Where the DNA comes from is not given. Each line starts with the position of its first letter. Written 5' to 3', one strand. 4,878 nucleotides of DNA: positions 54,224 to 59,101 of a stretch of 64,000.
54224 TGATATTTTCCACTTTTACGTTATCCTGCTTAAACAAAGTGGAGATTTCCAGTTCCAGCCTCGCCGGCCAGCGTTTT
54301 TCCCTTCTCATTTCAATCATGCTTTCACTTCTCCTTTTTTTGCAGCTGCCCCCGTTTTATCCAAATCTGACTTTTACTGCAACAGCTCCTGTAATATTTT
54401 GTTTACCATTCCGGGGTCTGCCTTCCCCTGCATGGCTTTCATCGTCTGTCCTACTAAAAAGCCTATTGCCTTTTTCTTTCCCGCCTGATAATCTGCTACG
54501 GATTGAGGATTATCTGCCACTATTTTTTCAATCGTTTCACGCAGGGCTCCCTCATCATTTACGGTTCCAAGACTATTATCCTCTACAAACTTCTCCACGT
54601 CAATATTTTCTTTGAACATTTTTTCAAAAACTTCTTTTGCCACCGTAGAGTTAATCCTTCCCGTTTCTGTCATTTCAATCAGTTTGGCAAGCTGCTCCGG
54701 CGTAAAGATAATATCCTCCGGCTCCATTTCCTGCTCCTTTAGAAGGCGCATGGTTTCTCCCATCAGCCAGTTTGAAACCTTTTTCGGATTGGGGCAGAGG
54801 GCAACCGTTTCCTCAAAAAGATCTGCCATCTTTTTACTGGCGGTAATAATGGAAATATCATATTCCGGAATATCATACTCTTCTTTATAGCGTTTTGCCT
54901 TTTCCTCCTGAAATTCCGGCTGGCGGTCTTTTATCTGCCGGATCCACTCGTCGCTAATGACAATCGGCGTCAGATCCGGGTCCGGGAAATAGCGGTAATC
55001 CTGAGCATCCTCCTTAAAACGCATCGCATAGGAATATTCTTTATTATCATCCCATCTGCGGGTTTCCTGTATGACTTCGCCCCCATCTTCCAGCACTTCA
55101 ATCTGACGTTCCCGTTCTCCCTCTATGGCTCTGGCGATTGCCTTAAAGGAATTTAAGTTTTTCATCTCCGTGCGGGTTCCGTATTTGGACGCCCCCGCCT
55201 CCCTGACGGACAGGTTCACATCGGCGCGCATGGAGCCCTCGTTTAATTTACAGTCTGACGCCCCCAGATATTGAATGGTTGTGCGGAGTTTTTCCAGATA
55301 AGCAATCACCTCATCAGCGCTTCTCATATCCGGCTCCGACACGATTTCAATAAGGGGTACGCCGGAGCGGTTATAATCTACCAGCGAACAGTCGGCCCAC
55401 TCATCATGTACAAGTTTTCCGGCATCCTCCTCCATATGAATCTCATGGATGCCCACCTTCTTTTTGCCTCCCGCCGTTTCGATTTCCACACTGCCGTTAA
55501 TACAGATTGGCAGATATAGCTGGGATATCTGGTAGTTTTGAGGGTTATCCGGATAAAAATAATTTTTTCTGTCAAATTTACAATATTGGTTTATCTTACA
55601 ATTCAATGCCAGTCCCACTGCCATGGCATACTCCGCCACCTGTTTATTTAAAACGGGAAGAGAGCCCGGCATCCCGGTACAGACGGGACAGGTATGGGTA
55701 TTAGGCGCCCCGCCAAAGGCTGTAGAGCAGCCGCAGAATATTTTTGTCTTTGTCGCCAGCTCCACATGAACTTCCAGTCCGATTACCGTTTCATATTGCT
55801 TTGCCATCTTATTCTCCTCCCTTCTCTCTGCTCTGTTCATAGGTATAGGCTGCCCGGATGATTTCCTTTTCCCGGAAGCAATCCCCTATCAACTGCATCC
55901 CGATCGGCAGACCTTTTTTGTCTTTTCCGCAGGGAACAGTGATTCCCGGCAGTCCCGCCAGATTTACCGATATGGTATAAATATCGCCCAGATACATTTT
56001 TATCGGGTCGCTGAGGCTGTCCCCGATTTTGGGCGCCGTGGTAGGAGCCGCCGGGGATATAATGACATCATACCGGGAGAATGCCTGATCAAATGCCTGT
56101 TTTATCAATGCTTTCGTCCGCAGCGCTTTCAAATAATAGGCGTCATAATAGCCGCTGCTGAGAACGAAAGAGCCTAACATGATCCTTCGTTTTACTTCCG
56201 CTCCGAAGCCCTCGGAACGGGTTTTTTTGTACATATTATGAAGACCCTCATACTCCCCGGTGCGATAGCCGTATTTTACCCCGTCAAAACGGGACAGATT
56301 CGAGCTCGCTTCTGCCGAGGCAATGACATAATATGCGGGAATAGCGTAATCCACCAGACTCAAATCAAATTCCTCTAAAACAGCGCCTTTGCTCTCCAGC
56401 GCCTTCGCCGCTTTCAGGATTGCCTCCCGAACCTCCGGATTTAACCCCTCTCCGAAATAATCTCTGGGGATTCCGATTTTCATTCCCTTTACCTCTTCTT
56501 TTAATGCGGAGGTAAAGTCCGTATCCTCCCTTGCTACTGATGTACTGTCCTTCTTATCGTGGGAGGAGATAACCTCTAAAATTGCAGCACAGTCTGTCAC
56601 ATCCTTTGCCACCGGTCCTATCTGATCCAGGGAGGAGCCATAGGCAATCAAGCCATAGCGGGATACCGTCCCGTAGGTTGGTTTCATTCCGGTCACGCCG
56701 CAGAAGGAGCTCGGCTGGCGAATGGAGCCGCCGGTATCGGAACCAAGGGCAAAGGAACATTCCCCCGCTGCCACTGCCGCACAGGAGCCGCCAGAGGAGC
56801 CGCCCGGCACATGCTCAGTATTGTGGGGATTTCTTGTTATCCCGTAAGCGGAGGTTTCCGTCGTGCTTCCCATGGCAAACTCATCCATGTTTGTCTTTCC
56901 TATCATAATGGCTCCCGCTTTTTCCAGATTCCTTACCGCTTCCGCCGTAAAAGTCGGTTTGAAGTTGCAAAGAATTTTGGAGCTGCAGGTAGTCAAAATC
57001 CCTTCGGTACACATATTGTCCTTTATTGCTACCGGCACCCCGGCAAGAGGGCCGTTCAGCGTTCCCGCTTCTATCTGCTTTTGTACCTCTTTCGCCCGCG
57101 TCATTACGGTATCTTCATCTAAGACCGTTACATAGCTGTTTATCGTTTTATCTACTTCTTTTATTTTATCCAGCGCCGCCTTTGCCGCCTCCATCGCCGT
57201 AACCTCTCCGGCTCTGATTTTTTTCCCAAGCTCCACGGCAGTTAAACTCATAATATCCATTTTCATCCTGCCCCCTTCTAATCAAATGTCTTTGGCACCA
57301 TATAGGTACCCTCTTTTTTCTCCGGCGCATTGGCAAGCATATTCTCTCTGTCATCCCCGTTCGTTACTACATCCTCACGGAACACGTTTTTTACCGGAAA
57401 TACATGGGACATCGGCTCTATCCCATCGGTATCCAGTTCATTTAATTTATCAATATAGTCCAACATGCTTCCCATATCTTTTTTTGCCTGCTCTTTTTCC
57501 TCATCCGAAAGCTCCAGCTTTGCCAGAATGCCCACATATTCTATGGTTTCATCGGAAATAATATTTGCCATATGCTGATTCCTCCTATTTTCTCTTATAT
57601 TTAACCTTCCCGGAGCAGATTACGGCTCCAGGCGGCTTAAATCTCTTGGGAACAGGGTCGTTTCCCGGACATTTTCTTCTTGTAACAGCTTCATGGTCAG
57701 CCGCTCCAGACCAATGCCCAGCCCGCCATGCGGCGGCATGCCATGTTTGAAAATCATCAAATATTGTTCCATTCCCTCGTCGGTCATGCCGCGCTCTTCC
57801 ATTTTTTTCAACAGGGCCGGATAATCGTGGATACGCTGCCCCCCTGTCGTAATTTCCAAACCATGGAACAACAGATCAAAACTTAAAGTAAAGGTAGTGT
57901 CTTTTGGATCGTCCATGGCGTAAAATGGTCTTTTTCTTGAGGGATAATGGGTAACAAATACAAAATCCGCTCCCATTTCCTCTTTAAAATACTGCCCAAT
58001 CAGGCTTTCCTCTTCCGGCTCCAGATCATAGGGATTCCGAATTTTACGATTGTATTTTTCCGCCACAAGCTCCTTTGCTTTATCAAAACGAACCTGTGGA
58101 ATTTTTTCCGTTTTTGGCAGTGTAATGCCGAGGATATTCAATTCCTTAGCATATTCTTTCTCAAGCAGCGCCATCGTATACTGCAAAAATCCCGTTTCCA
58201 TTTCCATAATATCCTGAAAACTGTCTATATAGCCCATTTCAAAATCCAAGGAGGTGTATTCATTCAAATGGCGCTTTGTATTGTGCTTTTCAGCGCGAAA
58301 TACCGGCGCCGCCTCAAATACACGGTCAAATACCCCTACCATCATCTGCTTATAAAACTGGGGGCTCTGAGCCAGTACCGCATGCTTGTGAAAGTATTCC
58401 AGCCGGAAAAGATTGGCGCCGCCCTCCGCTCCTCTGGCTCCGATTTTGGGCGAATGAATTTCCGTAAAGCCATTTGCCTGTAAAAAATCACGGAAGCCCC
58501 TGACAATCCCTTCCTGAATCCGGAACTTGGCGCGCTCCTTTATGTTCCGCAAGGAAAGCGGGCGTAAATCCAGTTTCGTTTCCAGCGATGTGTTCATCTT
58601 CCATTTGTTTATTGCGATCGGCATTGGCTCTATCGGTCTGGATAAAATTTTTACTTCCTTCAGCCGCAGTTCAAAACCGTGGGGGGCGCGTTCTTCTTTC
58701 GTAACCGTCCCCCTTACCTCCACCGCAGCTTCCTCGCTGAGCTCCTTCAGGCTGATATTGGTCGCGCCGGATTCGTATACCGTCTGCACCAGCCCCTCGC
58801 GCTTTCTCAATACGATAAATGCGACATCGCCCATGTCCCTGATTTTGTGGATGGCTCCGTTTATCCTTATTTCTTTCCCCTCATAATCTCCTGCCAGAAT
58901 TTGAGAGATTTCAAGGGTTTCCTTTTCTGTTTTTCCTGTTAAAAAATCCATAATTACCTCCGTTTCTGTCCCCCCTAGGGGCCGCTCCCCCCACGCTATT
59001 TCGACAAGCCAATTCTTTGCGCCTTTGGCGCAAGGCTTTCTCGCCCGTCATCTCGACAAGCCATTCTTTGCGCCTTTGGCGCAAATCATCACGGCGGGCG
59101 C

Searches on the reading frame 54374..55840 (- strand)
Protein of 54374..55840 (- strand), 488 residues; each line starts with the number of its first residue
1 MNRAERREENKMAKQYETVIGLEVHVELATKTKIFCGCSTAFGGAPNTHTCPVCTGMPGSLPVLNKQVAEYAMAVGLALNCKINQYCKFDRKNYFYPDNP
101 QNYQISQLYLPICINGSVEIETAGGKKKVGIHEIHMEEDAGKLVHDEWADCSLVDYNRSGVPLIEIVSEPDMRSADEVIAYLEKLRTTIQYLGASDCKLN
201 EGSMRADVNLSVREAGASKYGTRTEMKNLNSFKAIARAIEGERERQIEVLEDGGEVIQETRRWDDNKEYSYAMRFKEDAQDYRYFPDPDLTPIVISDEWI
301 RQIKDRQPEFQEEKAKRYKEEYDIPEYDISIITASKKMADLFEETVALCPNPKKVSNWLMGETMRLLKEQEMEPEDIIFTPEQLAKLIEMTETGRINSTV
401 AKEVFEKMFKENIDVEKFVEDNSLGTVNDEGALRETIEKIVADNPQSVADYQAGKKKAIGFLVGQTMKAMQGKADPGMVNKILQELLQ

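Call 94: search_protein_families(library=ncbifam, max_evalue=1e-10, proteins=[window:54374-55840:-])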
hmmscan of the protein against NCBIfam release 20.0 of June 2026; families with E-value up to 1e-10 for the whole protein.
window:54374-55840:- (488 aa): 9 families
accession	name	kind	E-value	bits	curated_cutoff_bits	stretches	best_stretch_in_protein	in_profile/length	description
NF004012.0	PRK05477.1-2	equivalog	1.4e-201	670.4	338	1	14-488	2-479/481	Asp-tRNA(Asn)/Glu-tRNA(Gln) amidotransferase subunit GatB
NF004014.0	PRK05477.1-4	equivalog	6.8e-201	668.1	414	1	15-487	2-474/475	Asp-tRNA(Asn)/Glu-tRNA(Gln) amidotransferase subunit GatB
NF004011.1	PRK05477.1-1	equivalog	1.1e-183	611.3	680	1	15-487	2-473/475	Asp-tRNA(Asn)/Glu-tRNA(Gln) amidotransferase subunit GatB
TIGR00133.1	gatB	equivalog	3.9e-176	586.3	314.8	1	15-487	3-480/481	Asp-tRNA(Asn)/Glu-tRNA(Gln) amidotransferase subunit GatB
NF004015.0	PRK05477.1-5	equivalog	1.5e-175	584.5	628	1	12-487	11-486/488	Asp-tRNA(Asn)/Glu-tRNA(Gln) amidotransferase subunit GatB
NF004013.0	PRK05477.1-3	equivalog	3.9e-160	533.6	653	1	11-486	12-498/501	Asp-tRNA(Asn)/Glu-tRNA(Gln) amidotransferase subunit GatB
NF003107.0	PRK04028.1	equivalog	2e-51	175.2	456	2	256-487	403-624/630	Glu-tRNA(Gln) amidotransferase subunit GatE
TIGR00134.1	gatE_arch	equivalog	2.1e-39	135.3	319.55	2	256-488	397-619/622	Glu-tRNA(Gln) amidotransferase subunit GatE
NF011291.0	PRK14703.1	equivalog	1.6e-35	122.5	681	1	309-487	594-767/769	glutamine--tRNA ligase/YqeY domain fusion protein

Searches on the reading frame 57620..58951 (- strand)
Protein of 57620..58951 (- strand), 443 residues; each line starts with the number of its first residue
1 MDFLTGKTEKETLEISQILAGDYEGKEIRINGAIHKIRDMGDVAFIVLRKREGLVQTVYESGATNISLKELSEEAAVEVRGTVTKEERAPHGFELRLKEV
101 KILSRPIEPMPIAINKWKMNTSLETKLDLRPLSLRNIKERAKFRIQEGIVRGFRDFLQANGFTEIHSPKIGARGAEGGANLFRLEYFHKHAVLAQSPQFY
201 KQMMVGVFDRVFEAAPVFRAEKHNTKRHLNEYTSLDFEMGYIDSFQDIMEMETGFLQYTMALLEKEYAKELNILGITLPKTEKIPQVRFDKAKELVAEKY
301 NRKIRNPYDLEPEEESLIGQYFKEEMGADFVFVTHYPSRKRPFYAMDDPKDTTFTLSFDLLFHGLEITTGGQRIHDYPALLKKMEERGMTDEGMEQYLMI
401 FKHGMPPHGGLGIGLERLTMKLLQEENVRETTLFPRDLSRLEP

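Call 94: search_protein_families(library=ncbifam, max_evalue=1e-10, proteins=[window:57620-58951:-])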
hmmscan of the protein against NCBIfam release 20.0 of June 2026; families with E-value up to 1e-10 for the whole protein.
window:57620-58951:- (443 aa): 16 families
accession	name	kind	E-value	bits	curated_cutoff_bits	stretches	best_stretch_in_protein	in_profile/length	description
NF003483.0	PRK05159.1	equivalog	1.5e-172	574.4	353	1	21-443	13-438/438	aspartate--tRNA(Asn) ligase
TIGR00458.1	aspS_nondisc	equivalog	3.3e-124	415.2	368.4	1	22-443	9-428/428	aspartate--tRNA(Asn) ligase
NF003037.0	PRK03932.1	equivalog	1.9e-75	254.5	414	1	12-442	3-450/451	asparagine--tRNA ligase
TIGR00457.1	asnS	equivalog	6.3e-65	219.8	342.6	1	17-442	6-454/455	asparagine--tRNA ligase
NF001750.0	PRK00476.1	equivalog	6.3e-54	183.3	443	2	21-265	14-268/590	aspartate--tRNA ligase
TIGR00459.1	aspS_bact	equivalog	7.2e-50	169.9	373.85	2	21-261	12-258/586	aspartate--tRNA ligase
NF005052.0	PRK06462.1-1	equivalog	3.8e-39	134.7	368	1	134-436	40-345/353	asparagine synthetase A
NF001756.1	PRK00484.1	subfamily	1.3e-38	132.9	468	1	22-435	48-483/488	lysine--tRNA ligase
TIGR00499.1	lysS_bact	equivalog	2.7e-35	121.9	427.6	1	25-435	53-490/496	lysine--tRNA ligase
NF009460.0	PRK12820.1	equivalog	1e-30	106.5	1379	1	19-244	29-276/723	bifunctional aspartyl-tRNA synthetase/aspartyl/glutamyl-tRNA amidotransferase subunit C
NF005054.0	PRK06462.1-4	equivalog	5.1e-30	104.6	309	1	136-436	18-310/318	asparagine synthetase A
NF002821.0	PRK02983.1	equivalog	1.3e-27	96.2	742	1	22-242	656-879/1102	bifunctional lysylphosphatidylglycerol synthetase/lysine--tRNA ligase LysX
NF009101.0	PRK12445.1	subfamily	1.9e-22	79.5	1026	1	27-435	67-499/505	lysine--tRNA ligase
NF005055.0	PRK06462.1-5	equivalog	1.2e-15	57.5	389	1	192-438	88-335/341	asparagine synthetase A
TIGR00462.1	genX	equivalog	7e-15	55.3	286.9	1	148-433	6-303/304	EF-P lysine aminoacylase EpmA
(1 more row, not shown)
